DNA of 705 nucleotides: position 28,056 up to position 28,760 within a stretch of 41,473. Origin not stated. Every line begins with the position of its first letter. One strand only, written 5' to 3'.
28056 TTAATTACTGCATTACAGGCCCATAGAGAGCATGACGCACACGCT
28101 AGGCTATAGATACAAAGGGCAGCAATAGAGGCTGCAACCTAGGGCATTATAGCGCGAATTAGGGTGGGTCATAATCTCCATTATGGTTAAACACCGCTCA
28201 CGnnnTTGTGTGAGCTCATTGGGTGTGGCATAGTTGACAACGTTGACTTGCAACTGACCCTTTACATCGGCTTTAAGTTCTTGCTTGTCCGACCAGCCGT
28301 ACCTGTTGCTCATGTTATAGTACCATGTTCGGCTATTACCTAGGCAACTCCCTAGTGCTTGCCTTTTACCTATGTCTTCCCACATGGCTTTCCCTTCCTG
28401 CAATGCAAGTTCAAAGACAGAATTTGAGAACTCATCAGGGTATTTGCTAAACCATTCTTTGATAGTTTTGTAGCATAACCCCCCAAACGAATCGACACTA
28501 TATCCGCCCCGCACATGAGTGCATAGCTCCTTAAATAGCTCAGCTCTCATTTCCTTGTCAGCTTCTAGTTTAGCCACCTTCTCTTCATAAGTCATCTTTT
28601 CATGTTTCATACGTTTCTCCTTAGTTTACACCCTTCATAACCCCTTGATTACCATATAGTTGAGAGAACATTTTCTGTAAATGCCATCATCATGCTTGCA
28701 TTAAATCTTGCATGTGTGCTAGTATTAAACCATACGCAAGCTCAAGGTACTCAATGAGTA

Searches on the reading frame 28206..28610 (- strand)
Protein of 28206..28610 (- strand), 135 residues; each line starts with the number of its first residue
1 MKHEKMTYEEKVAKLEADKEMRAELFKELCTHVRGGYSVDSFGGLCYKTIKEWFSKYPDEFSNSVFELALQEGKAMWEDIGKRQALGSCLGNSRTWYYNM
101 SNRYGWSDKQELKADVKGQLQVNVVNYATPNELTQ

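Call 8: search_protein_families(library=phrogs, proteins=[window:28206-28610:-], max_evalue=0.01)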
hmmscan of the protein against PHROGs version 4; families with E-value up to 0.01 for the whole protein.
window:28206-28610:- (135 aa): 0 families

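Call 9: search_protein_families(library=pfam, proteins=[window:28206-28610:-], max_evalue=0.01)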
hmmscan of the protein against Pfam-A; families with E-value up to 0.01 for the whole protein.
window:28206-28610:- (135 aa): 0 families

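Call 13: find_related_loci(query=window:28206-28610:-, collection=viral_contigs, flank=6000)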
Query window:28206-28610:- (135 aa) in viral_contigs; peptide patterns used: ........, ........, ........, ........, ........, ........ (x = any residue, [..] = any of these).
7 stretches matched a pattern; 5 encode a relative of the query (tblastn E <= 1e-3); 5 distinct loci.
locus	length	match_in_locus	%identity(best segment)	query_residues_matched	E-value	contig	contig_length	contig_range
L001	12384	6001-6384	52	1-128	6e-42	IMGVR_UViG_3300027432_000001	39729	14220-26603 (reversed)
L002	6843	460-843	52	1-128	6e-42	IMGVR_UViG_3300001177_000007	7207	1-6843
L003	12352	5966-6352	50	1-129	1e-41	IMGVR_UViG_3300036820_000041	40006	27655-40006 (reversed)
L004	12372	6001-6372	50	5-128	4e-40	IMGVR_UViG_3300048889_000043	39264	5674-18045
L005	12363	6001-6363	48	11-131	6e-40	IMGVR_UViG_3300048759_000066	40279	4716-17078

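Call 23: find_encoding_contigs(protein=window:28206-28610:-, flank=6000, max_places=10)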
Protein window:28206-28610:- (135 aa): 2 contigs read that carry it; 1 place shown.
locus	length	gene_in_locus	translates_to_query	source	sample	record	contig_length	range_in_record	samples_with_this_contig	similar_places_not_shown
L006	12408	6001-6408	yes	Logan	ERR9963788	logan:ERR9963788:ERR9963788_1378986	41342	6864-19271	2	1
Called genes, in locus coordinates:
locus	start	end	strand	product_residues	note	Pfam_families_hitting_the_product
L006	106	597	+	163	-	PF05866:RusA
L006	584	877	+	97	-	-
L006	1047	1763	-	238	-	PF02195:ParB_N (weak), PF03235:GmrSD_N (weak)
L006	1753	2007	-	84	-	-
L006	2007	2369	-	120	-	-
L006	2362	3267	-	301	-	PF02899:Phage_int_SAM_1, PF00589:Phage_integrase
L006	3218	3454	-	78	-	-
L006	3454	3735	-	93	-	-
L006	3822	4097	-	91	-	-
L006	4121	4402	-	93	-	-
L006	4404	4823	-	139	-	-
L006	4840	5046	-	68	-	-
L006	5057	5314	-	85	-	-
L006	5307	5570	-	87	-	-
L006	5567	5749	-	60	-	-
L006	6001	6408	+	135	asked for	-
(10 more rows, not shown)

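Call 28: search_solved_structures(query=window:28206-28610:-, max_evalue=10, show_alignments=2)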
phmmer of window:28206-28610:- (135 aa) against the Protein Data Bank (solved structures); distinct sequences matched with E-value up to 10: 1.
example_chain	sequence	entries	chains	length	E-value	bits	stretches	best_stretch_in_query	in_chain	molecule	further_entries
6mwq_G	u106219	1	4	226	1.4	12.2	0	87-123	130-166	Green fluorescent protein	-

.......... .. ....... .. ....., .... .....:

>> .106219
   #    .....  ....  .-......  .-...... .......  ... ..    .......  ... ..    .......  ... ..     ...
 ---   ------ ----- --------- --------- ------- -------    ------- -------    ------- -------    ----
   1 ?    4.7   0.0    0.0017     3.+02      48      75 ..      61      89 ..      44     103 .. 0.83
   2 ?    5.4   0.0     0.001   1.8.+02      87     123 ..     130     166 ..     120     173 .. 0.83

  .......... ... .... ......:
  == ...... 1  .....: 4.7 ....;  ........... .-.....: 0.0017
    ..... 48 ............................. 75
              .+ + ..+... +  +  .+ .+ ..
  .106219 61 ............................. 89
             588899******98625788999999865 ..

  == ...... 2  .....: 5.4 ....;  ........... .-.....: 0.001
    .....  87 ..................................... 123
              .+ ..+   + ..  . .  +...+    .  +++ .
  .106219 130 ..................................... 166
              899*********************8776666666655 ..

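Call 29: search_protein_families(library=ncbifam, proteins=[window:28206-28610:-], max_evalue=1)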
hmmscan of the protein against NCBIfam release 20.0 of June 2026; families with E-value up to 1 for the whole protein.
window:28206-28610:- (135 aa): 0 families

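Call 30: find_homologous_proteins(query=window:28206-28610:-, max_evalue=0.001)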
Query window:28206-28610:- (135 aa): 96 proteins with E <= 0.001 among 98 candidates.
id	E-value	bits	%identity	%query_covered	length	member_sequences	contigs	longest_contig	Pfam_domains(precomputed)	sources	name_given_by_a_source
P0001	2.5e-87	308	100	100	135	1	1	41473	-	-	-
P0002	5.4e-44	167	54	96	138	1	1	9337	-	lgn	-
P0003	7.4e-44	167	53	96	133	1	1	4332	-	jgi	jgi:hypothetical protein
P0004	5.5e-43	164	56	96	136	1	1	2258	-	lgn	-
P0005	3.4e-42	162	53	99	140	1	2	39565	-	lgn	-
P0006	1.0e-41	160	52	99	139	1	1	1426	-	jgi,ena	jgi:hypothetical protein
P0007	2.8e-41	159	54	96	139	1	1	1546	-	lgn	-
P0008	5.7e-41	158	56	96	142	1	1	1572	-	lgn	-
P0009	2.7e-40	155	56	96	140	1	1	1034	-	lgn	-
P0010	3.9e-40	155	53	100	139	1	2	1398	-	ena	-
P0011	5.1e-40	155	51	100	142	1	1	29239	-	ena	-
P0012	6.9e-40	154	54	96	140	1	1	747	-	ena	-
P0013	8.7e-40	154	50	99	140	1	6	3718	-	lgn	-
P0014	1.2e-39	153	54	96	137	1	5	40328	-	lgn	-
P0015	1.4e-39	153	53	99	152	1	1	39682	-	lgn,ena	-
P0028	1.3e-38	150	51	97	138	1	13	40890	-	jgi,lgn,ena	jgi:hypothetical protein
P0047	5.1e-37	145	50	96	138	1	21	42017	-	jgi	jgi:hypothetical protein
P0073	1.3e-34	137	51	99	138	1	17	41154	-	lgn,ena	-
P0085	4.4e-30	122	46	91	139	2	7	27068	-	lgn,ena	-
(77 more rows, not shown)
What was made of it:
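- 28203..28610 (-): Small terminase subunit (TerS) gene, 135 aa; head of the leftward transcription unit. 96 homologues at 42-56% identity (call 30).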

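Call 35: search_solved_structures(query=A1, max_evalue=10, show_alignments=3)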
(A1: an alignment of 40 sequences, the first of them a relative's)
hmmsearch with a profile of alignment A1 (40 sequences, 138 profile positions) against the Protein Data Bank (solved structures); distinct sequences matched with E-value up to 10: 2.
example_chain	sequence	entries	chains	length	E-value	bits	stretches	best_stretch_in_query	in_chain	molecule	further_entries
1xsv_A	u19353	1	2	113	0.19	14.8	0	8-40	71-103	Hypothetical UPF0122 protein SAV1236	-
7q5q_B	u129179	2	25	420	1.4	12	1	10-64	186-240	Dihydrolipoyllysine-residue succinyltransferase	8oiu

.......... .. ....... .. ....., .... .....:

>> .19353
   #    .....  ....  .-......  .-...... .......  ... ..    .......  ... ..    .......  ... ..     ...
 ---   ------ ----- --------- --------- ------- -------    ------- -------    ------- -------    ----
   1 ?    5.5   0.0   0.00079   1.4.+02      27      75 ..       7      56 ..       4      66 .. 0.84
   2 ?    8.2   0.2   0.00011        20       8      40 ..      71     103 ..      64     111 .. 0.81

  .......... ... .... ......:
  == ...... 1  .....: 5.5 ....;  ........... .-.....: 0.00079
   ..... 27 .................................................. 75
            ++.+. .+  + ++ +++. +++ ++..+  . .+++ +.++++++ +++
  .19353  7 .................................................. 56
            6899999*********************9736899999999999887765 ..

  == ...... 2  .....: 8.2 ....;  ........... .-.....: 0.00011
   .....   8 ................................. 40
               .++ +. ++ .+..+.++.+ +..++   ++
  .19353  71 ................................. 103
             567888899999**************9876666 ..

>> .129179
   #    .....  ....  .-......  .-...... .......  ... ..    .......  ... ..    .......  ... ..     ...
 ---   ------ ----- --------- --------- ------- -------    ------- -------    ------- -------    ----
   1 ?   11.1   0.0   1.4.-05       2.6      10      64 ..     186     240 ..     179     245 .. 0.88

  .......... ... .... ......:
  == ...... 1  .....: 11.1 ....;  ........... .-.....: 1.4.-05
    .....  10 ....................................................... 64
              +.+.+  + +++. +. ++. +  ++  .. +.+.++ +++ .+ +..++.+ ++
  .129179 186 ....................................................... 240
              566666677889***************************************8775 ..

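Call 37: find_related_loci(query=A1, collection=genome_contigs, flank=10000)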
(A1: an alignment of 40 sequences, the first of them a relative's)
Query A1 (135 aa) in genome_contigs; peptide patterns used: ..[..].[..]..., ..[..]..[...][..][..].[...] (x = any residue, [..] = any of these).
52 stretches matched a pattern; 12 encode a relative of the query (tblastn E <= 1e-3); 12 distinct loci.
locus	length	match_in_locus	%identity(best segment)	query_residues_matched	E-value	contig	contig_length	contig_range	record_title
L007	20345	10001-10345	49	14-128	3e-36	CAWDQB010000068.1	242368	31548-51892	MAG: uncultured Acidobacteriaceae bacterium isolate MFD04780.bin.2.87 genome assembly, contig: contig_6966, whole genome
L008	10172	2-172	60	72-128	2e-20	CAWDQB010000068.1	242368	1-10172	MAG: uncultured Acidobacteriaceae bacterium isolate MFD04780.bin.2.87 genome assembly, contig: contig_6966, whole genome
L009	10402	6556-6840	32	22-117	1e-12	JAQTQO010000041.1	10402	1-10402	MAG: Patescibacteria group bacterium isolate STB_141 NODE_16777_length_10402_cov_2.539173_Sandtown_B, whole genome shotg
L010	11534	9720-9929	36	44-115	4e-12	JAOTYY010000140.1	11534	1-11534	MAG: Gammaproteobacteria bacterium isolate 21_Jan_SF_Bin59 21_Jan_SF_Bin59_scaffold_4419_c1, whole genome shotgun sequen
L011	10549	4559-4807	27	33-114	2e-9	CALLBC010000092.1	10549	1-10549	MAG: uncultured Bdellovibrionales bacterium isolate L4_Bin_Bin_62_1 genome assembly, contig: c_000000005159, whole genom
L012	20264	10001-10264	37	47-132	2e-9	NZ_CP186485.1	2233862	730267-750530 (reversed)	Candidiatus Paracoxiella cheracis isolate IL1 chromosome, complete genome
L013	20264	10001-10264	37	47-132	2e-9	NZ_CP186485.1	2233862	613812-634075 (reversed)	Candidiatus Paracoxiella cheracis isolate IL1 chromosome, complete genome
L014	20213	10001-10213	31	44-113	1e-8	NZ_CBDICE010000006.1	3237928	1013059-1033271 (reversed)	MAG: Rhodopila sp. isolate 3038460f-7f55-4ed9-a9fb-6a9f419b4017 contig_6, whole genome shotgun sequence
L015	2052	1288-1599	28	29-128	8e-8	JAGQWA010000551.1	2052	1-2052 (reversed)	MAG: Bacteroidetes bacterium isolate HKST-UBA117 NODE_552_length_2052_cov_1.538501, whole genome shotgun sequence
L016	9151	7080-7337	30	44-134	3e-7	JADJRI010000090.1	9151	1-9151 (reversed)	MAG: Planctomycetota bacterium isolate Fred_18-Q3-R57-64_MAXAC.418 tig01549658-10-92840, whole genome shotgun sequence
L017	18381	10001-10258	29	44-134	4e-6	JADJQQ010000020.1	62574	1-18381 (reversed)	MAG: Candidatus Competibacteraceae bacterium isolate Fred_18-Q3-R57-64_MAXAC.287 tig00353191-10-624120, whole genome sho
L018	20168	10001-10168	36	59-113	4e-5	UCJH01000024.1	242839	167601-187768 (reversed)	Rhizobiales bacterium isolate AFS086343 genome assembly, contig: contig_24, whole genome shotgun sequence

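Call 45: predict_structure(alignment_id=A1)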
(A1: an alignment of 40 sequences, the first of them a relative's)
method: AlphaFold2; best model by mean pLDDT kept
length: 135 residues; sequences in the alignment: 40
mean_pLDDT: 78.7   pTM: 0.63
mean pLDDT of the five models: 78.7, 78.6, 77.1, 76.7, 76.1
residues with pLDDT >= 90: 62; 70-90: 38; 50-70: 8; < 50: 27
segments of 3 or more residues with pLDDT < 50: 112-135
pLDDT, mean of each block of 10 residues (from residue 1): 72 92 96 93 92 94 95 90 83 76 68 46 45 41
secondary structure, 60 per line:
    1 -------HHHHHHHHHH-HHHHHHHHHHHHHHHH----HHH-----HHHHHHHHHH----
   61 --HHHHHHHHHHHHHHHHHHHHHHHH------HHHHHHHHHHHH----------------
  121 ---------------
elements in order: H8-17 H19-34 H47-56 H63-86 H93-104

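Call 48: fold_search(model_id=the predicted structure, library=pdb)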
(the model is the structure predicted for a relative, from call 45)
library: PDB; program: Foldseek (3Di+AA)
matches with E <= 10: 10; with E <= 0.001: 0
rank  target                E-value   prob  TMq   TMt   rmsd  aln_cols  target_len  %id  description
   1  3hef_A                1.6e+00  0.47  0.40  0.43   7.8       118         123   16  Crystal structure of the bacteriophage Sf6 terminase small subunit (released 2010-02-09)
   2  7vu7_MODEL_1_A        4.0e+00  0.09  0.21  0.31  10.0        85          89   15  The Solution structure of the C-terminal domain from flagelliform spidroin (released 2022-04-06)
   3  4oyd_B                5.3e+00  0.08  0.26  0.29  17.1       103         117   13  Crystal structure of a computationally designed inhibitor of an Epstein-Barr viral Bcl-2 protein (released 2014-07-09)
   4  8ras_H                5.3e+00  0.07  0.22  0.08  15.2        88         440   22  Plastid-encoded RNA polymerase transcription elongation complex (released 2024-03-06)
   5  8tyu_B                6.6e+00  0.04  0.18  0.14  16.8        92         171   18  High-resolution crystal structure of the SPX domain of XPR1 at 1.4 angstroms (released 2024-06-12)
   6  2e4o_D                7.3e+00  0.07  0.26  0.15  12.4       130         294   12  X-ray Crystal Structure of Aristolochene Synthase from Aspergillus terreus and the Evolution of Templates for the Cycl (released 2007-01-23)
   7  3bnx_A                9.2e+00  0.04  0.26  0.15  15.2       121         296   13  Crystal structure of Aristolochene synthase complexed with farnesyl diphosphate (released 2008-03-25)
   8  9bz0_c                9.2e+00  0.03  0.25  0.15  18.3       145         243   10  Structure of an STK19-containing TC-NER complex (released 2024-12-25)
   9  7tdz_M                9.7e+00  0.04  0.24  0.05  21.2       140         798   13  Cryo-EM model of protomer of the cytoplasmic ring of the nuclear pore complex from Xenopus laevis (released 2022-06-22)
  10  9div_A                9.7e+00  0.03  0.21  0.20  15.5        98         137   13  The crystal structure of de novo designed ChuA binding protein C8 (released 2025-05-21)
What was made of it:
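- On Terminase small subunit (Sf6 gp1-like): All-helical AlphaFold2 model with pLDDT 78.7, top Foldseek hit 3hef with prob 0.47 (calls 45, 48).
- Closest known: pac sites of headful phages with related TerS or portal. Same: The Sf6-like TerS fold is the top structural hit (call 48).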

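Call 50: search_protein_families(library=pfam, alignment_id=A1, max_evalue=1)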
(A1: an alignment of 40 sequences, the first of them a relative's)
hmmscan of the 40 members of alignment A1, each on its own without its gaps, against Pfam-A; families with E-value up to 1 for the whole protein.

A. member 1, P0001 (135 aa): 1 family
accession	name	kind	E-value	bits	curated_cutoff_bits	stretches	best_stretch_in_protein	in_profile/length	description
PF15995.10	DUF4771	-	0.12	13.1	27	1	20-103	75-156/160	Domain of unknown function (DUF4771)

B. families by the number of members that match (of 40 scanned): 16 families
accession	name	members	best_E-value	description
PF17761.7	DUF1016_N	5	0.0083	DUF1016 N-terminal domain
PF22949.1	HRI2_3H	3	0.04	Heme-regulated eIF-2-alpha kinase, helical domain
PF20188.4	DUF6551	2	0.051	Family of unknown function (DUF6551)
PF21856.2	EspB_PPE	1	0.0081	ESX-1 secretion-associated protein EspB, PPE domain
PF14684.11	Tricorn_C1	1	0.016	Tricorn protease C1 domain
PF12627.12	PolyA_pol_RNAbd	1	0.032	Probable RNA and SrmB- binding site of polymerase A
PF24659.1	DUF7648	1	0.041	Domain of unknown function (DUF7648)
PF19802.4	DUF6285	1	0.041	Domain of unknown function (DUF6285)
PF22495.2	HTH_92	1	0.052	RsaL-like HTH domain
PF10602.15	RPN7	1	0.053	26S proteasome subunit RPN7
PF19217.5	CoV_NSP4_N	1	0.11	Coronavirus replicase NSP4, N-terminal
PF15995.10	DUF4771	1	0.12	Domain of unknown function (DUF4771)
PF25124.1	DUF7816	1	0.14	Domain of unknown function (DUF7816)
PF19677.4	DUF6179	1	0.16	Family of unknown function (DUF6179)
PF00014.29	Kunitz_BPTI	1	0.16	Kunitz/Bovine pancreatic trypsin inhibitor domain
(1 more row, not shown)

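Call 51: search_protein_families(library=phrogs, alignment_id=A1, max_evalue=1)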
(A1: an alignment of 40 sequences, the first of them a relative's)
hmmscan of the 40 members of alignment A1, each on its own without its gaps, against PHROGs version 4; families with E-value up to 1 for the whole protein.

A. member 1, P0001 (135 aa): 2 families
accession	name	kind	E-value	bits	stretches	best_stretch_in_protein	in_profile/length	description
phrog_6675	-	unknown function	0.013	17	1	42-132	17-104/114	-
phrog_309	-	head and packaging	0.045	14.7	1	46-121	169-265/319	terminase small subunit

B. families by the number of members that match (of 40 scanned): 26 families (the first 25 are shown)
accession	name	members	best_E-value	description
phrog_309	-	6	0.0031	terminase small subunit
phrog_18124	-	3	0.0099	-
phrog_7534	-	2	0.0085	-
phrog_1352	-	2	0.073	-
phrog_2453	-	2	0.11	-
phrog_37904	-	2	0.16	-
phrog_6675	-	1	0.013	-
phrog_16992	-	1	0.031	-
phrog_36115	-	1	0.033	-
phrog_21036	-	1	0.037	-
phrog_10107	-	1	0.05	-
phrog_35772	-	1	0.051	-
phrog_3673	-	1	0.055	Arc-like repressor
phrog_3736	-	1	0.071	-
phrog_1934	-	1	0.11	-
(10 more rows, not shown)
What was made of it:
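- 28203..28610 (-): Foldseek top hit is Sf6 TerS 3hef, prob 0.47 (call 48). phrog_309 weak in 6/40 members (call 51).
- Checked: The top Foldseek hit is Sf6 TerS (call 48). phrog_309 gives weak hits for 6 of 40 family members (call 51).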

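Call 52: search_dna_similar(query=window:28206-28610:-, collection=phages, mode=protein, max_evalue=0.01, max_rows=25)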
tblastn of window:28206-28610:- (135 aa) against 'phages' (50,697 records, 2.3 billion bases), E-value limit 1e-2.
Records with a match: 5; places in all: 5; records where one place covers at least 80% of the query: 4.
Best place of each record, by identity: <60% 5.
By first word of the organism name: Vibrio 4; Pseudomonas 1.
By host as written in the record: - 4; Pseudomonas koreensis 1.
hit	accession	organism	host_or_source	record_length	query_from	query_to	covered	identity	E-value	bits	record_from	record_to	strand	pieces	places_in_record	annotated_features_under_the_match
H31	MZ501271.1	Pseudomonas phage AH02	Pseudomonas koreensis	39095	27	124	73%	33.7%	3e-7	53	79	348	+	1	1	1: terminase small subunit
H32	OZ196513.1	Vibrio phage D93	Seawater and oysters mix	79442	4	120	87%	27.7%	8e-3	40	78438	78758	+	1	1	hypothetical protein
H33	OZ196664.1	Vibrio phage D71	Seawater and oysters mix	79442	4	120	87%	27.7%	8e-3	40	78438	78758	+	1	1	hypothetical protein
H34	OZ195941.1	Vibrio phage D81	Seawater and oysters mix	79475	4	120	87%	27.7%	8e-3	40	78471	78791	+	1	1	hypothetical protein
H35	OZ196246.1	Vibrio phage D82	Seawater and oysters mix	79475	4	120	87%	27.7%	8e-3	40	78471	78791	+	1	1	hypothetical protein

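Call 54: get_annotated_region(hit=H31, flank=6000)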
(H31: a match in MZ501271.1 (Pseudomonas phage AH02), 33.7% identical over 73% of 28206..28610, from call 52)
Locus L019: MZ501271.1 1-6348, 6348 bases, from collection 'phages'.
description: Pseudomonas phage AH02, complete genome.
organism: Pseudomonas phage AH02 (NCBI taxid 2869573)
taxonomy: Viruses; Duplodnaviria; Heunggongvirae; Uroviricota; Caudoviricetes
host: Pseudomonas koreensis; source: leaf of horse chestnut tree; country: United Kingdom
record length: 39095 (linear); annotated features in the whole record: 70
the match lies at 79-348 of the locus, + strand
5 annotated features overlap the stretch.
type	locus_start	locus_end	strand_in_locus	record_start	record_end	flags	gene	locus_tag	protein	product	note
CDS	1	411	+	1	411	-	1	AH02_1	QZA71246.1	terminase small subunit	-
CDS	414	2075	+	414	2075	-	2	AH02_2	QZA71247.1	terminase large subunit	-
CDS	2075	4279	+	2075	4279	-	3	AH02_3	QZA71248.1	portal protein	-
CDS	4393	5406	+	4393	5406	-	4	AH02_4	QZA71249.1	scaffolding protein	-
CDS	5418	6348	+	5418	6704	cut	5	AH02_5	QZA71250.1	major capsid protein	-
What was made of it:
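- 28203..28610 (-): tblastn 3e-7 to the annotated TerS of phage AH02, which sits directly upstream of its TerL (calls 52, 54).
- On Terminase small subunit (Sf6 gp1-like): tblastn 3e-7 to AH02 TerS, which lies next to its TerL (calls 52, 54).
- Checked: This label is supported. tblastn gives 3e-7 to gene 1 of Pseudomonas phage AH02, annotated as terminase small subunit and lying directly upstream of its TerL (calls 52, 54).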

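Call 55: find_encoding_contigs(protein=P0047, flank=4000, max_places=10)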
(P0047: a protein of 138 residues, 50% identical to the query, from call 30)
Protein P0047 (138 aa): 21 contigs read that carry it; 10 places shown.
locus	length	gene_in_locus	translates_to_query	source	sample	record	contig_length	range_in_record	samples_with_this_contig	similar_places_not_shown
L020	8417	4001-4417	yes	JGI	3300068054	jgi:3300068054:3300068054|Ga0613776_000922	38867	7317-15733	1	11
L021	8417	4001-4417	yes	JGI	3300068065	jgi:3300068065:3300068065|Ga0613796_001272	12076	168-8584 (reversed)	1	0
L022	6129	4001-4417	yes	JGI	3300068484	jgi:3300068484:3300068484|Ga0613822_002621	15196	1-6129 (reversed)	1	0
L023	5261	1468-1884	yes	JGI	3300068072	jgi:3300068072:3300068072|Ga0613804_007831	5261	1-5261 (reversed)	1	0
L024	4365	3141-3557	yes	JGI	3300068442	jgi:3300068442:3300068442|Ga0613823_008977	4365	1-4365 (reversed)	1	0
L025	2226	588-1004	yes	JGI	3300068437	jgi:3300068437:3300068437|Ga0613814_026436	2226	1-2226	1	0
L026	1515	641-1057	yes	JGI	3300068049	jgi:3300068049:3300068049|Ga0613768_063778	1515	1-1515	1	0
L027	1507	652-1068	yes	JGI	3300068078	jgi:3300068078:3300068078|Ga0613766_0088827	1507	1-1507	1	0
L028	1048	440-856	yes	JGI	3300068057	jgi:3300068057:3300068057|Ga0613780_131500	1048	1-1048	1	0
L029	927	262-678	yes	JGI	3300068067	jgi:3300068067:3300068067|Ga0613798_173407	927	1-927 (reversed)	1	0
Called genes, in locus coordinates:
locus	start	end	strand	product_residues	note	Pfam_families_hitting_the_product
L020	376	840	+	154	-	PF05866:RusA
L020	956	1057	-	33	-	-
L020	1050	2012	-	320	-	PF02899:Phage_int_SAM_1, PF13495:Phage_int_SAM_4 (weak), PF00589:Phage_integrase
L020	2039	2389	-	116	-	-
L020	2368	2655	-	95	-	-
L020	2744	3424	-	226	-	-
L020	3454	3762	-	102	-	-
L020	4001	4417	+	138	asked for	-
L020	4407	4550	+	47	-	-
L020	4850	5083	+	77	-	-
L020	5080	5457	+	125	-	PF02661:Fic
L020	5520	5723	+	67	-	-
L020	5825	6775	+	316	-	PF21189:PHA02142, PF09414:RNA_ligase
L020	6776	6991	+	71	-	-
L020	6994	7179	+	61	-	-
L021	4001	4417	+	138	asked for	-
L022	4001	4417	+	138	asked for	-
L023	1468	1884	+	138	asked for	-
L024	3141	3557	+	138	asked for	-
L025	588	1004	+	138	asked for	-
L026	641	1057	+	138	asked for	-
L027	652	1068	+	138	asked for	-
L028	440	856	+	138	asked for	-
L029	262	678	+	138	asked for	-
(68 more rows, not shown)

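Call 58: find_related_loci(query=A1, collection=viral_contigs, flank=3000)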
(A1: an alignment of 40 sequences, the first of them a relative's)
Query A1 (135 aa) in viral_contigs; peptide patterns used: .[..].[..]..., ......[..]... (x = any residue, [..] = any of these).
45 stretches matched a pattern; 33 encode a relative of the query (tblastn E <= 1e-3); 33 distinct loci.
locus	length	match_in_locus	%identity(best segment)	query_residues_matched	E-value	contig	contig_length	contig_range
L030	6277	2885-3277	51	1-131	1e-44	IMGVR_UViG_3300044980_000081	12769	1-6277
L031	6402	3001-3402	51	1-134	9e-45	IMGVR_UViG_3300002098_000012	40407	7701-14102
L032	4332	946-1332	53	1-129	2e-44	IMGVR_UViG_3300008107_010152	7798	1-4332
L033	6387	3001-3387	53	1-129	2e-44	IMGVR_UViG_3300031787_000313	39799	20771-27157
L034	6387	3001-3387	53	1-129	6e-44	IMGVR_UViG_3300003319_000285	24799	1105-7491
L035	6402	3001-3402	49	1-134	7e-44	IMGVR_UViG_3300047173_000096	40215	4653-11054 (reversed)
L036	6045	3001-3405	50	1-135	4e-43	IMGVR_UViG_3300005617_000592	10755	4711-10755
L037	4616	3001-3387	49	1-129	3e-42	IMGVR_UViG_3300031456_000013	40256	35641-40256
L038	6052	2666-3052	53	1-129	2e-42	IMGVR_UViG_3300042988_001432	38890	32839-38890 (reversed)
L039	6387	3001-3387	50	1-129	1e-41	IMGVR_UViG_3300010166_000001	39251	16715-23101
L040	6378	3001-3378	51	4-129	1e-41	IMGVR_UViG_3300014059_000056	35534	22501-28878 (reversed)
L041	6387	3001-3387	50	1-129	1e-41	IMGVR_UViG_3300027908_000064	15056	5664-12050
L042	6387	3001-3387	48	1-129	7e-42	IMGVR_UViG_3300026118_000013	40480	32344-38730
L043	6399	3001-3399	47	1-133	2e-41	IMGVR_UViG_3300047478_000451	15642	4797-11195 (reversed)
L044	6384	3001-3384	52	1-128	2e-41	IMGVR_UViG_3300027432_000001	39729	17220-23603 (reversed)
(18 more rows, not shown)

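Call 65: find_related_loci(query=A1, collection=metagenome_contigs, flank=1200)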
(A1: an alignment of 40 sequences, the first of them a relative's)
Query A1 (135 aa) in metagenome_contigs; peptide patterns used: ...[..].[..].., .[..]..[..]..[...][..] (x = any residue, [..] = any of these).
131 stretches matched a pattern; 55 encode a relative of the query (tblastn E <= 1e-3); 55 distinct loci.
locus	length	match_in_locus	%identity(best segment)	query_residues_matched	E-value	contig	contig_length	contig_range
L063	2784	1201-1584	54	1-129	6e-46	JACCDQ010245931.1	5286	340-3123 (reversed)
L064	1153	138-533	51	1-132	3e-48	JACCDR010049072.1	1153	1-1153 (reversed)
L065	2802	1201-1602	51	1-134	6e-45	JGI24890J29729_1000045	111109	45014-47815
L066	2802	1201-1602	51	1-134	6e-45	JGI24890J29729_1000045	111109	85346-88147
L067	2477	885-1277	51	1-131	7e-45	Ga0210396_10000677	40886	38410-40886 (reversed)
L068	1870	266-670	51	1-135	3e-45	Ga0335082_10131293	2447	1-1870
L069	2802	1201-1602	51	1-134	6e-45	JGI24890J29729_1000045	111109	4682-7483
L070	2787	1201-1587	53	1-129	1e-44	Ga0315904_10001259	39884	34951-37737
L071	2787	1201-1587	53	1-129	1e-44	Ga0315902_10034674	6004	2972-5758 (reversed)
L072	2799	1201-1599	50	1-133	1e-44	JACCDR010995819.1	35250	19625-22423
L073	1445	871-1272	51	1-134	1e-44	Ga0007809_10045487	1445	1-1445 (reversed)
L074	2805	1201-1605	50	1-135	3e-43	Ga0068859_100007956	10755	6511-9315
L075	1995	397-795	52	1-133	3e-43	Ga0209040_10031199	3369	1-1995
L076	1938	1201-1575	52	10-131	7e-43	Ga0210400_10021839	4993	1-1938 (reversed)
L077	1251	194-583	49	1-130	7e-44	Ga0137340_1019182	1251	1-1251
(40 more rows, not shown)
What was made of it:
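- Many samples appear, from their contig names, to be soil, peat or groundwater, where Acidobacteria are common (call 65; my inference).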
